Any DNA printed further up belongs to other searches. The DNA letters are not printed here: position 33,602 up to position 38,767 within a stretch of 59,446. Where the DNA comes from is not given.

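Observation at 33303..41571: Four-gene operon coupling a flotillin/NfeD pair to a giant MoxR/dynein-type AAA+ protein: candidate undescribed membrane-microdomain system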

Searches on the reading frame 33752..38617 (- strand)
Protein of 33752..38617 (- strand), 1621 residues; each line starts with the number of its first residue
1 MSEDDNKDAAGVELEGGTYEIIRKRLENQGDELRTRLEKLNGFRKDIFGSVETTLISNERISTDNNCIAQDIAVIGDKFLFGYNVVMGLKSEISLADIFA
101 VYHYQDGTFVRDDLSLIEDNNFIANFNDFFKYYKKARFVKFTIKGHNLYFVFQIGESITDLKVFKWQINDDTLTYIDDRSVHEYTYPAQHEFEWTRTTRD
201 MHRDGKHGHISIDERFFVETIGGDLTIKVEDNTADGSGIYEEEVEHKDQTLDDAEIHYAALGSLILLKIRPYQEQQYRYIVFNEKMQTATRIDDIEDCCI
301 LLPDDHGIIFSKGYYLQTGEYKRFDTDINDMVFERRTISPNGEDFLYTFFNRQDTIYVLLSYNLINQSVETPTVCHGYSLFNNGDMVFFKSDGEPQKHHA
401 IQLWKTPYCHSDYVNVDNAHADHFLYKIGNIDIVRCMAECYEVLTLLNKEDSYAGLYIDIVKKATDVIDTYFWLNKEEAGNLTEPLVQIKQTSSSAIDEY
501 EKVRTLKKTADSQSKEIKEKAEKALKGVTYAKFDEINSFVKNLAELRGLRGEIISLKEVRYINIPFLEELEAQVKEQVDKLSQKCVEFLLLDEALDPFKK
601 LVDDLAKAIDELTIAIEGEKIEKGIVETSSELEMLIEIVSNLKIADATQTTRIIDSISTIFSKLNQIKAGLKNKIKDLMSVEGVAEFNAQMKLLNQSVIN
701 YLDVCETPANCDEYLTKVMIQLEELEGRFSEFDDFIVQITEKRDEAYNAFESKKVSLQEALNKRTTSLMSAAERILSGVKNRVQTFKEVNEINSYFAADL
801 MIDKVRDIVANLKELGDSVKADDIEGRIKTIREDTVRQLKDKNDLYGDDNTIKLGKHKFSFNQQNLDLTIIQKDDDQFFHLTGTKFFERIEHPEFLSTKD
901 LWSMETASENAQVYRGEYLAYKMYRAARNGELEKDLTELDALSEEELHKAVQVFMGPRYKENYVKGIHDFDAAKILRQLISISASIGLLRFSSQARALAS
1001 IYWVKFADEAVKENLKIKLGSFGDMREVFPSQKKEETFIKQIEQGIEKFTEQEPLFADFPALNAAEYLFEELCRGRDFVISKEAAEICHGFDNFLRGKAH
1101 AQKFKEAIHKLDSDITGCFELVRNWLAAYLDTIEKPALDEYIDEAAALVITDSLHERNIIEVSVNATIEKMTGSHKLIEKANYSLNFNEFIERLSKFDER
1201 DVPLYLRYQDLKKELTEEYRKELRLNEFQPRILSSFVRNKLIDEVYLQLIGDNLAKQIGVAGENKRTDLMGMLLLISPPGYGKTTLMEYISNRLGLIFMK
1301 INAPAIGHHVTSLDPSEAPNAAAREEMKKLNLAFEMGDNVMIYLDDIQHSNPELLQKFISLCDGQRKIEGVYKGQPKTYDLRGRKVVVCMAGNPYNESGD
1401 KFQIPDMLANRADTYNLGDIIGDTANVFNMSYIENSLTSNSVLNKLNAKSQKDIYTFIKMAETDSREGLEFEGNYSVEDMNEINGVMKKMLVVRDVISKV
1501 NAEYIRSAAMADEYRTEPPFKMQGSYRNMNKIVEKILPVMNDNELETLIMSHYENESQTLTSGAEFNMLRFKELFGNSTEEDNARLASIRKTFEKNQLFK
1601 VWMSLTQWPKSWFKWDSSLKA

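Call 4: search_protein_families(library=pfam, proteins=[window:33752-38617:-], max_evalue=0.01)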
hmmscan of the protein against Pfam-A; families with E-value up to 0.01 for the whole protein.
window:33752-38617:- (1621 aa): 7 families
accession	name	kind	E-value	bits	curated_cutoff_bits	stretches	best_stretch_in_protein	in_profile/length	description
PF12458.13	DUF3686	-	4.4e-186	619.2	25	1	32-472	1-448/448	ATPase involved in DNA repair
PF25472.1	DUF7902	-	8.6e-26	90.4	26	1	593-676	1-84/85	Domain of unknown function (DUF7902)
PF00004.35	AAA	-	9.5e-07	29.8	21.2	1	1273-1393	1-109/131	ATPase family associated with various cellular activities (AAA)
PF14931.11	IFT20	-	7.6e-05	23.3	27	0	570-622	13-62/119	Intraflagellar transport complex B, subunit 20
PF05496.18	RuvB_N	-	0.00015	22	27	1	1257-1308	20-71/159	Holliday junction DNA helicase RuvB P-loop domain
PF13401.12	AAA_22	-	0.00042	21.1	27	1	1271-1377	6-125/130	AAA domain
PF07728.20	AAA_5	-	0.0014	19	22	1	1273-1397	2-126/139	AAA domain (dynein-related subfamily)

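Call 5: search_protein_families(library=ncbifam, proteins=[window:33752-38617:-], max_evalue=0.01)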
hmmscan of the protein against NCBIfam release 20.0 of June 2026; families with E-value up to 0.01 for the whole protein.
window:33752-38617:- (1621 aa): 2 families
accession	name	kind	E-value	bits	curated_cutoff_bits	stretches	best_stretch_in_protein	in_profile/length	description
NF000868.0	PRK00080.1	equivalog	7.2e-05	21.8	282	1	1257-1308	38-89/330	Holliday junction branch migration DNA helicase RuvB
TIGR00635.1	ruvB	equivalog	0.0028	16.8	299.05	1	1258-1306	18-66/305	Holliday junction branch migration DNA helicase RuvB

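Call 6: search_protein_families(library=padloc, proteins=[window:33752-38617:-], max_evalue=0.01)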
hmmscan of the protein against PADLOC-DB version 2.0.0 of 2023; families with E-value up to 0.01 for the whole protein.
window:33752-38617:- (1621 aa): 1 family
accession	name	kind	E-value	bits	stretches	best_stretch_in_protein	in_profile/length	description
PDLC04140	mad8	-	0.0089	13.6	0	1269-1319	26-69/314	mads_8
